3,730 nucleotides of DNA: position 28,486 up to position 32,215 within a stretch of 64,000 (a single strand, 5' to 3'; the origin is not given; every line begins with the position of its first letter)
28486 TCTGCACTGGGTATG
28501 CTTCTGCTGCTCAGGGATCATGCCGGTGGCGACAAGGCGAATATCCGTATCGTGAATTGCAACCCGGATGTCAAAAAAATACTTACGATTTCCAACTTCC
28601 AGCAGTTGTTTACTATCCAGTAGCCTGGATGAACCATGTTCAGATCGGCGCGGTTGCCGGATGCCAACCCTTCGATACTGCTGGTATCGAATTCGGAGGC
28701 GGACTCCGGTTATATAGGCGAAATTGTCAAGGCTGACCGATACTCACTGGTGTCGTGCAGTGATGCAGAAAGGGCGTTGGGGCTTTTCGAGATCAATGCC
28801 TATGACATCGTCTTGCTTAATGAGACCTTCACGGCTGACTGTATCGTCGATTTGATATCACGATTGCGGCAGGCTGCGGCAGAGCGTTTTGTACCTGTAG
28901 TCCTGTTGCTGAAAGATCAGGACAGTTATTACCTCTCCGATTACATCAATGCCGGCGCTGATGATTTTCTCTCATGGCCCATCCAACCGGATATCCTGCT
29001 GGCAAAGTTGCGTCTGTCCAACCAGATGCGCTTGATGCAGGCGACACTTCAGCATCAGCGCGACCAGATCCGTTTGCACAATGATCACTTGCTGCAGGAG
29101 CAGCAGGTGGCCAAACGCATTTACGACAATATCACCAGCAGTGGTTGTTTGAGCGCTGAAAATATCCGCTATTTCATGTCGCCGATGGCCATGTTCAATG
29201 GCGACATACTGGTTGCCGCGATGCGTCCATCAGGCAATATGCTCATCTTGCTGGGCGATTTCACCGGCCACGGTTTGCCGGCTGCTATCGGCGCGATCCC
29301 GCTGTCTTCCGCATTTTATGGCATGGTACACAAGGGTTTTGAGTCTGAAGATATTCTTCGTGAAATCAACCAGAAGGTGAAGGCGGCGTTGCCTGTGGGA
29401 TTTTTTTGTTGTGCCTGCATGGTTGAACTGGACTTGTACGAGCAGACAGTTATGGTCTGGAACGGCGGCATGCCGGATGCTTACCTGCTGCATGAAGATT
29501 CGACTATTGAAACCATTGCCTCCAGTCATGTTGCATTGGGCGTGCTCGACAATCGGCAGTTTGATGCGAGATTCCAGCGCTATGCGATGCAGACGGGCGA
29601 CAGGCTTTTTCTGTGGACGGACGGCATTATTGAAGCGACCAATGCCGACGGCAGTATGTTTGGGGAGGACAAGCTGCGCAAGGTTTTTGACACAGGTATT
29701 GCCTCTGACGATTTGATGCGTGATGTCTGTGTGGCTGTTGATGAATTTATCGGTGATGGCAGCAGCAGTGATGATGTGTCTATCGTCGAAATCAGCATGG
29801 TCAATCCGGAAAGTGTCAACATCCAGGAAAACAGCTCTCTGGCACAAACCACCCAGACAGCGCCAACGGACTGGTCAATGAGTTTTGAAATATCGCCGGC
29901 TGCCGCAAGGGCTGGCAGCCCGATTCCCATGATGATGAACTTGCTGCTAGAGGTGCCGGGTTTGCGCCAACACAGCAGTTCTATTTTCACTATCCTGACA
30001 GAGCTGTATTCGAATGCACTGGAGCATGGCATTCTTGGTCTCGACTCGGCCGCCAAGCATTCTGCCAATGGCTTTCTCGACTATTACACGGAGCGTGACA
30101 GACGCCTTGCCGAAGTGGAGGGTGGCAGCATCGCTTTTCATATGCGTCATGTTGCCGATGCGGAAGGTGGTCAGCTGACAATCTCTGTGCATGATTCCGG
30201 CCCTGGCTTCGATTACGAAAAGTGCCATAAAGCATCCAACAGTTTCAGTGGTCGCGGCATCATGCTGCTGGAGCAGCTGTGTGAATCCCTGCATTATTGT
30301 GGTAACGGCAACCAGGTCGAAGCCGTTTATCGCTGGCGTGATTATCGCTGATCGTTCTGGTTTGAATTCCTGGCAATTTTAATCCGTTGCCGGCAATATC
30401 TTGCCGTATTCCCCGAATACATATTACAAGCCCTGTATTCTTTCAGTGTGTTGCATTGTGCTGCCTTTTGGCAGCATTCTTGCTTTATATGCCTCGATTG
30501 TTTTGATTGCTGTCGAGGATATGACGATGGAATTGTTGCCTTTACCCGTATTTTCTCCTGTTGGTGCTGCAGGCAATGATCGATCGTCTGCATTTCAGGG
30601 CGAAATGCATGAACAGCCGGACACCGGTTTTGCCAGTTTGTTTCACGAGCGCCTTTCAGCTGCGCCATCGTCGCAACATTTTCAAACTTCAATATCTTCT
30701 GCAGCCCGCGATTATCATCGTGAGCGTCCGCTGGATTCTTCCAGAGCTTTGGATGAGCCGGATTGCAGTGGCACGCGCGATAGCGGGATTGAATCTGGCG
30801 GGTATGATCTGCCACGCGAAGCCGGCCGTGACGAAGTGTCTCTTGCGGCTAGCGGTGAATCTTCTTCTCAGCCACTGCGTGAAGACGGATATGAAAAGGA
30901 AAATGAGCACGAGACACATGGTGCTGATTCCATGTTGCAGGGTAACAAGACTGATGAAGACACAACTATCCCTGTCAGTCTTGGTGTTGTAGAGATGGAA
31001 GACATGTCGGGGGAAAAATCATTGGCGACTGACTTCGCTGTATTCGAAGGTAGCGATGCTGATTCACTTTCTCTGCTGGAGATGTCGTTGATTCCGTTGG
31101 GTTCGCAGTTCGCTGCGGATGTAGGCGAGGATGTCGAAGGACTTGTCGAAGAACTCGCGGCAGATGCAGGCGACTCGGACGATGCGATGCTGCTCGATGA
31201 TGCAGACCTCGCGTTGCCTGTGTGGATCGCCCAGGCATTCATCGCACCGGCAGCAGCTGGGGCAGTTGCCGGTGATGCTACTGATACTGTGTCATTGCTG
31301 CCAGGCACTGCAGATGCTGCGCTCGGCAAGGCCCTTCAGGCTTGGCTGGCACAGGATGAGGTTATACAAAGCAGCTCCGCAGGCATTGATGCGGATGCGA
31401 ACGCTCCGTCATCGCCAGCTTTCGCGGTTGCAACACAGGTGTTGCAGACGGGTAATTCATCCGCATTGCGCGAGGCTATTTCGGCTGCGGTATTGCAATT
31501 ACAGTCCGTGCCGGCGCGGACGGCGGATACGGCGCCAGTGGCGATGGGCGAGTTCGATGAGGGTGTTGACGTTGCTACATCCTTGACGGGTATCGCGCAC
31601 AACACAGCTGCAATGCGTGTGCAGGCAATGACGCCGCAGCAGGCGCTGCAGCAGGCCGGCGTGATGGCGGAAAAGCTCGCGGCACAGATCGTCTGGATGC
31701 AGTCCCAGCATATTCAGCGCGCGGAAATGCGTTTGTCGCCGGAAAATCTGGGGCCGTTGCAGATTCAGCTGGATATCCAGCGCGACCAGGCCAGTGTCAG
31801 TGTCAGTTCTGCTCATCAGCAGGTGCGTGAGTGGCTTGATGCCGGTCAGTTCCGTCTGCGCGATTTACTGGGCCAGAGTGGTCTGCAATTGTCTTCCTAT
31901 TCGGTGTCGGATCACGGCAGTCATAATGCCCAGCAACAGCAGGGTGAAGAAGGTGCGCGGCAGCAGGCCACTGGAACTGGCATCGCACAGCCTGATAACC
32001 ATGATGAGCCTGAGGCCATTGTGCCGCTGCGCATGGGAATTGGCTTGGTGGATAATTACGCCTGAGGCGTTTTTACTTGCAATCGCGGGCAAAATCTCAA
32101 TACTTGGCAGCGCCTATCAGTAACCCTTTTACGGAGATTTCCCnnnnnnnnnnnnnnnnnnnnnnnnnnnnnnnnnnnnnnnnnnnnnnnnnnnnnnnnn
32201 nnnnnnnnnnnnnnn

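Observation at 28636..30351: HsbR-like phosphatase/kinase fusion whose receiver domain has lost every phospho-acceptor residue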

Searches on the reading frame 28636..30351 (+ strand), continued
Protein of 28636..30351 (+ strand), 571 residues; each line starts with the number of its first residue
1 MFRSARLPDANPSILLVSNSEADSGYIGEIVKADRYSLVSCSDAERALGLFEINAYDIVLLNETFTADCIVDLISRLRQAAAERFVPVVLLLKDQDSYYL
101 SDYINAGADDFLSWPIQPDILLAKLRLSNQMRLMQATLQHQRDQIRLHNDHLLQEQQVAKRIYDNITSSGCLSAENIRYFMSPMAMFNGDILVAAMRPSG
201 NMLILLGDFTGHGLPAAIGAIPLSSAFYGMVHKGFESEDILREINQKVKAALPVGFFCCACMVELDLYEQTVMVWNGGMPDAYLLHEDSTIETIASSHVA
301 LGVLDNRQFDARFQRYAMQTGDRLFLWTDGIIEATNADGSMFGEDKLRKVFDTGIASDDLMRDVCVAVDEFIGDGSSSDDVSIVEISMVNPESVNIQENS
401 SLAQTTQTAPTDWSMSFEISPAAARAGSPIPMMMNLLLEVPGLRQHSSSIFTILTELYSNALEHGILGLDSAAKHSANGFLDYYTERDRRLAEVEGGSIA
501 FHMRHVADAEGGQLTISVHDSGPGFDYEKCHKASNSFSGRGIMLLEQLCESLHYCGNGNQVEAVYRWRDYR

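Call 13: find_related_loci(query=A1, collection=genome_contigs, flank=10000)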
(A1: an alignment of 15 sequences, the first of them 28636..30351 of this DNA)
Query A1 (571 aa) in genome_contigs; peptide patterns used: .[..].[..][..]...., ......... (x = any residue, [..] = any of these).
599 stretches matched a pattern (row limit reached: there are more); 582 encode a relative of the query (tblastn E <= 1e-3); the best 80 are kept; 80 distinct loci.
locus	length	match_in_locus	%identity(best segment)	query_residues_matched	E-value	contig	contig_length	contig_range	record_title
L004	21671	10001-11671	46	13-567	4e-176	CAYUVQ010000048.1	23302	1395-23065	MAG TPA_asm: uncultured Cellvibrionaceae bacterium isolate SRP220891_co3_629 genome assembly, contig: NODE_2613_length_2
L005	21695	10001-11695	47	9-568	3e-173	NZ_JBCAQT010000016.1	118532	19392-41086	Marinimicrobium sp. C2-29 Scaffold16_1, whole genome shotgun sequence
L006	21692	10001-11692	47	9-568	2e-169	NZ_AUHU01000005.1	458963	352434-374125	Marinimicrobium agarilyticum DSM 16975 G547DRAFT_scaffold00004.4_C, whole genome shotgun sequence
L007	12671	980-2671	45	9-569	1e-169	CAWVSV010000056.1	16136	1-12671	MAG TPA_asm: uncultured Cellvibrionales bacterium isolate ERR3589567_binner12_24 genome assembly, contig: ERZ7462743.275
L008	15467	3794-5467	47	13-567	1e-168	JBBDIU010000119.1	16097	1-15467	MAG: Cellvibrionaceae bacterium isolate LejiaA_55_10 Lejia_A_5248_length_16097_cov_6, whole genome shotgun sequence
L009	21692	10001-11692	45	9-569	1e-171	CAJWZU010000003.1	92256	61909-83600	MAG TPA_asm: uncultured Cellvibrionales bacterium isolate ERR599008_bin.54_MetaBAT_v2.12.1_MAG genome assembly, contig:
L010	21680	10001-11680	45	13-569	8e-168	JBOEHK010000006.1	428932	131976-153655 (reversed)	MAG: Cellvibrionaceae bacterium isolate PBSgam9 PBS13d_contig_117, whole genome shotgun sequence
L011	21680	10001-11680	45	13-569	5e-168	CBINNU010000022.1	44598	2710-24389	MAG TPA_asm: uncultured Cellvibrio sp. isolate SRR16817062_concoct_63 genome assembly, contig: ERZ27393189.251, whole ge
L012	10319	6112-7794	44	13-569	6e-166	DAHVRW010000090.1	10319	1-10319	MAG TPA_asm: Marinimicrobium sp. isolate clean655 NODE_90_length_10319_cov_2.960359, whole genome shotgun sequence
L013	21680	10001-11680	46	13-569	6e-165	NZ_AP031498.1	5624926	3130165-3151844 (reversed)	Maricurvus nonylphenolicus strain KU41E chromosome, complete genome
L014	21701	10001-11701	46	3-567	6e-165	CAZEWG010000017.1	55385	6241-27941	MAG TPA_asm: uncultured Pseudomonadales bacterium isolate SRP268622_co1_410 genome assembly, contig: NODE_1014_length_55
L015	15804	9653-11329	45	13-569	2e-164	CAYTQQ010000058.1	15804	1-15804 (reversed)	MAG TPA_asm: uncultured Cellvibrionaceae bacterium isolate SRP220891_co3_641 genome assembly, contig: NODE_5146_length_1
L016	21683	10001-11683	45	13-569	9e-164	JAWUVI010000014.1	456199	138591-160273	MAG: Cellvibrionaceae bacterium isolate HBSea_ice_MAG1136 BAT.1136_1109138_flag=0_multi=20.0364_len=456199, whole genome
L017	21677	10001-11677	44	13-571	2e-163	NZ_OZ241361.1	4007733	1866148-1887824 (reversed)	MAG: Bacterioplanoides sp. isolate a8483998-2d78-4028-8a03-01e39642ae96 chromosome 1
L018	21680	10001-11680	44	13-567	2e-163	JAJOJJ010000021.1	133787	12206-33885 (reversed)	MAG: Saccharospirillaceae bacterium isolate S5C81 S5CNODE_18_length_133787_cov_11.805439, whole genome shotgun sequence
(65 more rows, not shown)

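Call 48: predict_structure(alignment_id=A3)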
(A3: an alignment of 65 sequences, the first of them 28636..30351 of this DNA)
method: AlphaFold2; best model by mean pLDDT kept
length: 571 residues; sequences in the alignment: 65
mean_pLDDT: 86.8   pTM: 0.56
mean pLDDT of the five models: 86.8, 86.5, 84.5, 84.5, 84.2
residues with pLDDT >= 90: 341; 70-90: 165; 50-70: 43; < 50: 22
segments of 3 or more residues with pLDDT < 50: 1-6, 400-409, 534-537
pLDDT, mean of each block of 10 residues (from residue 1): 49 94 94 91 96 96 88 96 93 81 93 93 93 86 78 65 66 93 87 90 95 78 88 87 94 91 97 97 95 96 93 97 96 92 95 84 93 76 96 73 44 91 92 87 81 92 91 78 91 95 89 95 78 55 84 89 86 34
secondary structure, 60 per line:
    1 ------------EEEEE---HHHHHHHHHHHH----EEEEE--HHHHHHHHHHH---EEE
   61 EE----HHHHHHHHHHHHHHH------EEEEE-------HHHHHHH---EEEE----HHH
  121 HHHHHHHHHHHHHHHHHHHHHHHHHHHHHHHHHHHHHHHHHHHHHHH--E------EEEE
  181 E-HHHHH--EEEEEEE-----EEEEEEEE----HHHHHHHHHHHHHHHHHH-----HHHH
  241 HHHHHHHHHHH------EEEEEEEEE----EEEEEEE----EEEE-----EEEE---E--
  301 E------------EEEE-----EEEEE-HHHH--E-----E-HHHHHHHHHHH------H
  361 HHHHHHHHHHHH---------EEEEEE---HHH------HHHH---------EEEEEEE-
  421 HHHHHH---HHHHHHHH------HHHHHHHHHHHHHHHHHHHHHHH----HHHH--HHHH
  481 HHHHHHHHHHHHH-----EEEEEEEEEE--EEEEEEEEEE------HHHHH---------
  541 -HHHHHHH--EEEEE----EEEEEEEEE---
elements in order: E13-17 H21-32 E37-41 H44-54 E58-62 H67-81 E88-92 H100-106 E110-113 H118-167 E177-181 H183-187 E190-196 E202-209 H214-231 H237-251 E258-266 E271-277 E282-285 E291-294 E314-317 E323-327 H329-332 H343-353 H360-372 E382-387 H400-403 E413-419 H421-426 H430-437 H444-466 H471-474 H477-493 E499-508 E511-520 H527-531 H542-548 E551-555 E560-568

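Call 51: fold_search(model_id=the predicted structure, library=pdb)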
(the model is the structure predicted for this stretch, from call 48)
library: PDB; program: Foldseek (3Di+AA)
matches with E <= 10: 1568; with E <= 0.001: 443
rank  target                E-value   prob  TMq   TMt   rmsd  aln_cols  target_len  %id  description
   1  3eq2_A                1.7e-19  1.00  0.38  0.53   8.1       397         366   17  Structure of Hexagonal Crystal form of Pseudomonas aeruginosa RssB (released 2009-10-20)
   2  3f7a_B                5.7e-19  1.00  0.40  0.55   7.5       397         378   18  Structure of Orthorhombic crystal form of Pseudomonas aeruginosa RssB (released 2009-11-24)
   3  3eq2_B                6.1e-18  1.00  0.35  0.48   8.9       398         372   18  Structure of Hexagonal Crystal form of Pseudomonas aeruginosa RssB (released 2009-10-20)
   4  3f7a_A                1.5e-17  1.00  0.39  0.54   7.4       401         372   17  Structure of Orthorhombic crystal form of Pseudomonas aeruginosa RssB (released 2009-11-24)
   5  3ke6_B                8.8e-15  1.00  0.32  0.51  15.7       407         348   15  The crystal structure of the RsbU and RsbW domains of Rv1364c from Mycobacterium tuberculosis (released 2010-11-10)
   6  3ke6_A                2.0e-14  1.00  0.32  0.49  15.9       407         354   16  The crystal structure of the RsbU and RsbW domains of Rv1364c from Mycobacterium tuberculosis (released 2010-11-10)
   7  8twd_C                4.7e-13  1.00  0.24  0.40  17.5       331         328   15  Structure of IraM-bound RssB (released 2024-01-10)
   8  6od1_A                1.6e-11  1.00  0.26  0.42  24.4       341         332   15  IraD-bound to RssB D58P variant (released 2019-04-24)
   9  8t85                  1.6e-11  1.00  0.25  0.40  26.8       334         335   14  Structure of RssB bound to beryllofluoride (released 2024-01-17)
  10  6k4e_B                3.1e-11  1.00  0.36  0.77   3.7       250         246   19  SiaA-PP2C domain of Pseudomonas aeruginosa (released 2019-06-26)
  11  6k4e_A                4.8e-11  1.00  0.36  0.77   3.9       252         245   16  SiaA-PP2C domain of Pseudomonas aeruginosa (released 2019-06-26)
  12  8twd_D                5.1e-11  1.00  0.24  0.40  18.4       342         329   14  Structure of IraM-bound RssB (released 2024-01-10)
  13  3f79_B                1.6e-10  1.00  0.33  0.75   4.0       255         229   16  Structure of pseudo-centered cell crystal form of the C-terminal phosphatase domain of P. aeruginosa RssB (released 2009-11-24)
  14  3f79_D                5.8e-10  1.00  0.33  0.75   4.2       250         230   17  Structure of pseudo-centered cell crystal form of the C-terminal phosphatase domain of P. aeruginosa RssB (released 2009-11-24)
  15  3f79_F                6.5e-10  1.00  0.33  0.75   3.9       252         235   17  Structure of pseudo-centered cell crystal form of the C-terminal phosphatase domain of P. aeruginosa RssB (released 2009-11-24)
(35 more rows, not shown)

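Call 63: search_protein_representatives(protein=window:28636-30351:+)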
Query: 571 residues. Proteins with E-value up to 0.001 (for the whole library): 41247; up to 1e-10: 6787; up to 1e-30: 1527. The best 150 are listed.
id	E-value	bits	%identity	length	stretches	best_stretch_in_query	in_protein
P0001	0.0e+00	1294.0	100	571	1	1-571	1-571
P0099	1.3e-159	548.8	45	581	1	13-568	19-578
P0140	1.3e-138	479.5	40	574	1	11-568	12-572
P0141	8.2e-134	463.7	39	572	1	13-568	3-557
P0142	2.0e-131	455.8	40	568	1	11-567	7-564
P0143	2.4e-131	455.5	42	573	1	14-569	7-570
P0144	4.7e-129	447.9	41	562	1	36-567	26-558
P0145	4.6e-125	434.8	39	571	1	14-569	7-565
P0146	2.7e-122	425.7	39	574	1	14-568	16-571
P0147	2.8e-122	425.6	39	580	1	14-568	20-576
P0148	1.1e-121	423.6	39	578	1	14-565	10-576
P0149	1.6e-121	423.1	37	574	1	13-568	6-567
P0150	3.3e-120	418.7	36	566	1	14-568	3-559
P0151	5.6e-120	418.0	36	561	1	14-567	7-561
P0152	4.3e-119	415.1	42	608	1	102-567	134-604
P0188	4.6e-105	368.8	35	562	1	14-567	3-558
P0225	2.2e-99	350.0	35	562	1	26-565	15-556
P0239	1.1e-97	344.5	36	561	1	47-568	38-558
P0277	1.6e-93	330.7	33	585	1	14-559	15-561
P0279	3.0e-93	329.8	33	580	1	38-571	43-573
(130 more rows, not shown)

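Call 66: find_encoding_contigs(protein=P0239, flank=6000, max_places=2)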
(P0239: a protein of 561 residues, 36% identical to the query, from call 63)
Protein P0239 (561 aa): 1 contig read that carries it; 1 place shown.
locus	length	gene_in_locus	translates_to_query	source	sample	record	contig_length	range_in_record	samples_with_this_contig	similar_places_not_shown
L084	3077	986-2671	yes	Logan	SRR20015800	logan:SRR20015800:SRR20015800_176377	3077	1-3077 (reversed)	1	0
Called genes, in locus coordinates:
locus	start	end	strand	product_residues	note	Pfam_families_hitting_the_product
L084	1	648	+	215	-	?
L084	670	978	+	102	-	PF01740:STAS, PF13466:STAS_2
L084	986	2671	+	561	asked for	PF00072:Response_reg, PF07228:SpoIIE, PF02518:HATPase_c (weak), PF13581:HATPase_c_2 (weak)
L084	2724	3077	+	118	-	?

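Call 67: find_encoding_contigs(protein=P0225, flank=6000, max_places=2)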
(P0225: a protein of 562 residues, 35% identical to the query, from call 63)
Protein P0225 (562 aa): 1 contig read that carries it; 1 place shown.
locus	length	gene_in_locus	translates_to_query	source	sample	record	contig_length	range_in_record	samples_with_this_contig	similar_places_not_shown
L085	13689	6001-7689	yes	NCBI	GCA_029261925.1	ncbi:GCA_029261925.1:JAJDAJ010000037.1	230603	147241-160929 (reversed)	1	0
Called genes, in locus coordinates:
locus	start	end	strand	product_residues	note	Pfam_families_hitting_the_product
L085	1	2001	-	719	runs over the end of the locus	PF00982:Glyco_transf_20, PF02358:Trehalose_PPase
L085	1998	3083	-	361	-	PF00005:ABC_tran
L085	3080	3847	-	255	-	PF00528:BPD_transp_1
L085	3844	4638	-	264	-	PF01547:SBP_bac_1 (faint), PF13531:SBP_bac_11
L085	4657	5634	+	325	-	PF01381:HTH_3, PF13560:HTH_31, PF12727:PBP_like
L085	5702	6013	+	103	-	PF01740:STAS, PF13466:STAS_2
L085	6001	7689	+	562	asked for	PF00072:Response_reg, PF07228:SpoIIE, PF13581:HATPase_c_2 (weak)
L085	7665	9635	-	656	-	-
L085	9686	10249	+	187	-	PF01923:Cob_adeno_trans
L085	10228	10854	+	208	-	PF00156:Pribosyltran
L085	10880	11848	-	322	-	PF03308:MeaB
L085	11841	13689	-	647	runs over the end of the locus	PF01642:MM_CoA_mutase, PF02310:B12-binding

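Call 68: find_encoding_contigs(protein=P0188, flank=6000, max_places=2)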
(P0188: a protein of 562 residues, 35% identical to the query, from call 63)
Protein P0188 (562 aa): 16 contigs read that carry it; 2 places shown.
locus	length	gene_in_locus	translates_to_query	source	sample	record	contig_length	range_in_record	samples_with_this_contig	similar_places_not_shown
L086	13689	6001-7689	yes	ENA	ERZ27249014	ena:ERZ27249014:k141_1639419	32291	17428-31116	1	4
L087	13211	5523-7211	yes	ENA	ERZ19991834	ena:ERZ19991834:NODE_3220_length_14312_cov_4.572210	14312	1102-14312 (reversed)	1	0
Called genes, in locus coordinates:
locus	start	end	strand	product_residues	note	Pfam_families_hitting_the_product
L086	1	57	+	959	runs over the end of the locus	PF03477:ATP-cone, PF00317:Ribonuc_red_lgN, PF02867:Ribonuc_red_lgC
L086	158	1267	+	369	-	PF00268:Ribonuc_red_sm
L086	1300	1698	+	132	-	PF00293:NUDIX, PF14815:NUDIX_4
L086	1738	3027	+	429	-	PF20510:HgmA_N, PF04209:HgmA_C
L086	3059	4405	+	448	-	PF13091:PLDc_2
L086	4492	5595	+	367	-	PF00158:Sigma54_activat, PF14532:Sigma54_activ_2, PF07728:AAA_5, PF25601:AAA_lid_14, PF02954:HTH_8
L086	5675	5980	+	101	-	PF01740:STAS, PF13466:STAS_2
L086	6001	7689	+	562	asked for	PF07228:SpoIIE, PF13581:HATPase_c_2 (weak)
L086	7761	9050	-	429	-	-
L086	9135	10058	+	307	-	PF03547:Mem_trans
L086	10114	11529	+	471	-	PF13638:PIN_4, PF02562:PhoH, PF13604:AAA_30 (weak)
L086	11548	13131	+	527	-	PF00342:PGI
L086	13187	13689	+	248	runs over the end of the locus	PF00106:adh_short, PF01370:Epimerase, PF08659:KR, PF16363:GDP_Man_Dehyd (weak), PF13561:adh_short_C2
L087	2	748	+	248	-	?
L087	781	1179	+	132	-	PF00293:NUDIX, PF14815:NUDIX_4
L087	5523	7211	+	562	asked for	PF07228:SpoIIE, PF13581:HATPase_c_2 (weak)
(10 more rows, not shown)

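Call 69: find_encoding_contigs(protein=P0279, flank=6000, max_places=2)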
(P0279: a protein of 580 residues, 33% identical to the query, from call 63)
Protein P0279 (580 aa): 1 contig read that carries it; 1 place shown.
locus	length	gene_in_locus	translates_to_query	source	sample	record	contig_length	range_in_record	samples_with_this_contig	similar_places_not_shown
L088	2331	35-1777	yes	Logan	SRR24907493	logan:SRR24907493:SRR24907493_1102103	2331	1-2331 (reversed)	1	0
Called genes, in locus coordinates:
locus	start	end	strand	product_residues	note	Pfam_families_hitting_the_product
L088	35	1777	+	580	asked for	PF00072:Response_reg, PF07228:SpoIIE, PF13581:HATPase_c_2 (weak)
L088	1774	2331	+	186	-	?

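Call 70: find_encoding_contigs(protein=P0277, flank=6000, max_places=2)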
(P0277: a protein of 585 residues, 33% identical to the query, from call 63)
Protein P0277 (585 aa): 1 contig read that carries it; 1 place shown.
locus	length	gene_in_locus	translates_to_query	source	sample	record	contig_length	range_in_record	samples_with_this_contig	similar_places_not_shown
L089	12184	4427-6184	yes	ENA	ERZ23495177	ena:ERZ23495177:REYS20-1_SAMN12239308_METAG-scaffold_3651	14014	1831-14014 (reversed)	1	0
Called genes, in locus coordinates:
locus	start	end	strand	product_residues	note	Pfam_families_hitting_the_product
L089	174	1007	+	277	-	PF03705:CheR_N, PF08242:Methyltransf_12 (faint), PF13649:Methyltransf_25 (faint), PF01739:CheR, PF13489:Methyltransf_23 (faint)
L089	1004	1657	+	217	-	PF03975:CheD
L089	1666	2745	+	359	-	PF00072:Response_reg, PF01339:CheB_methylest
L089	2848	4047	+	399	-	PF00015:MCPsignal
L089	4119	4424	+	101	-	PF01740:STAS, PF13466:STAS_2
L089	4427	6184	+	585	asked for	PF00072:Response_reg, PF07228:SpoIIE, PF13581:HATPase_c_2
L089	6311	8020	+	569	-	PF00512:HisKA, PF00072:Response_reg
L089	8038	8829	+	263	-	PF00072:Response_reg, PF20274:cREC_REC (faint), PF23198:PDE8A_N (faint), PF00072:Response_reg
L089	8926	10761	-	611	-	PF00317:Ribonuc_red_lgN, PF02867:Ribonuc_red_lgC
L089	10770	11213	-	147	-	PF10116:Host_attach, PF18856:baeRF_family12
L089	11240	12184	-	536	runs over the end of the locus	PF01636:APH (weak), PF13671:AAA_33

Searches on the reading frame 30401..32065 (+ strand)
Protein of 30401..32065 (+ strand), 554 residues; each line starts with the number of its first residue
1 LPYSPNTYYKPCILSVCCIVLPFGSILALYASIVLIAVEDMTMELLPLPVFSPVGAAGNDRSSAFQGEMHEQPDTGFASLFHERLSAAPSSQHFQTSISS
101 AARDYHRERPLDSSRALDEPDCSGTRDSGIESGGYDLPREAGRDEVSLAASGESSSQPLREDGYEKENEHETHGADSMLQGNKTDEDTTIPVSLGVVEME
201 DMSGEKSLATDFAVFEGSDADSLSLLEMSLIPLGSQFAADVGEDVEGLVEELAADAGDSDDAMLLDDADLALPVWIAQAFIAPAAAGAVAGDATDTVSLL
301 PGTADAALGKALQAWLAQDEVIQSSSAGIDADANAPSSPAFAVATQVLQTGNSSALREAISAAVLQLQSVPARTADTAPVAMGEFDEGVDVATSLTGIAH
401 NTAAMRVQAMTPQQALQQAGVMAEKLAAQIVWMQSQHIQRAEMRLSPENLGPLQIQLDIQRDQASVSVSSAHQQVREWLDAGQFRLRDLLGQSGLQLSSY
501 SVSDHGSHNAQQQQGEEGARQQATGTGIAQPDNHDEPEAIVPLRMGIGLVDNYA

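Call 3: search_protein_families(library=pfam, proteins=[window:30401-32065:+], max_evalue=0.01)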
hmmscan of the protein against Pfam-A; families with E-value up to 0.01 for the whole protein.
window:30401-32065:+ (554 aa): 1 family
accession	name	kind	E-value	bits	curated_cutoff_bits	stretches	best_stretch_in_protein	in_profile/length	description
PF02120.21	Flg_hook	-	3e-19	69.1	29.8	1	429-510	3-84/85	Flagellar hook-length control protein FliK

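Call 7: search_protein_families(library=ncbifam, proteins=[window:30401-32065:+], max_evalue=0.001)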
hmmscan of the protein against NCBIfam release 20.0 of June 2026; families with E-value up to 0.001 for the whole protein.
window:30401-32065:+ (554 aa): 2 families
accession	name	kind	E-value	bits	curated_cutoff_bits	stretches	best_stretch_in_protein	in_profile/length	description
NF007514.1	PRK10118.1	equivalog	1.3e-13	51.3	396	1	301-539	157-389/410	flagellar hook length control protein FliK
TIGR02514.1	type_III_yscP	equivalog_domain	0.00075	19.7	76.5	0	406-493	9-95/129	type III secretion system needle length determinant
